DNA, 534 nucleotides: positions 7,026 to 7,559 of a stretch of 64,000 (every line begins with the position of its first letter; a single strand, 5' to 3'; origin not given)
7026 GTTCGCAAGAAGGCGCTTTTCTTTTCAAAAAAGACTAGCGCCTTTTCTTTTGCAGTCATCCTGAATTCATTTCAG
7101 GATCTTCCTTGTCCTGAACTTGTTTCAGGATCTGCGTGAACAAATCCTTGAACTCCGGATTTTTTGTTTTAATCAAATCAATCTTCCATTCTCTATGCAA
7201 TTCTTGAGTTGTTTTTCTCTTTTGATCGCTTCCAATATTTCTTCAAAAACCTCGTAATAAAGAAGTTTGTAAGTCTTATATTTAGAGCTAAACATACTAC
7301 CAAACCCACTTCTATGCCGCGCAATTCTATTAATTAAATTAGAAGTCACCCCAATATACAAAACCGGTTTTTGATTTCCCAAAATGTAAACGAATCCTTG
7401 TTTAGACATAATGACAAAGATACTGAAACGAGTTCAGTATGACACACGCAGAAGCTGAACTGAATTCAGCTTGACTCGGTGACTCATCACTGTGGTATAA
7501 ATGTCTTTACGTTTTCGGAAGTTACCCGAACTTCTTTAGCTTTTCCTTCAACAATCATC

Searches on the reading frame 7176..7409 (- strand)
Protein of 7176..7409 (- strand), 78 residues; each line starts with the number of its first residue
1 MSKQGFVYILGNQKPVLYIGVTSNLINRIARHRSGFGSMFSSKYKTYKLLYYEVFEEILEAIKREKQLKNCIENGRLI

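Call 45: search_protein_families(library=pfam, proteins=[window:7176-7409:-], max_evalue=0.01)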
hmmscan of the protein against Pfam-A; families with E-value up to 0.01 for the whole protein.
seq(78 aa): 1 family
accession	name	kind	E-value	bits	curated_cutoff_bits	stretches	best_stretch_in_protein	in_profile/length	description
PF01541.30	GIY-YIG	-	1.5e-12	48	22.6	1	5-70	2-70/78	GIY-YIG catalytic domain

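Call 48: search_protein_families(library=ncbifam, proteins=[window:7176-7409:-], max_evalue=0.01)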
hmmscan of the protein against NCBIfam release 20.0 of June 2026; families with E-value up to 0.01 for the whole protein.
seq(78 aa): 0 families
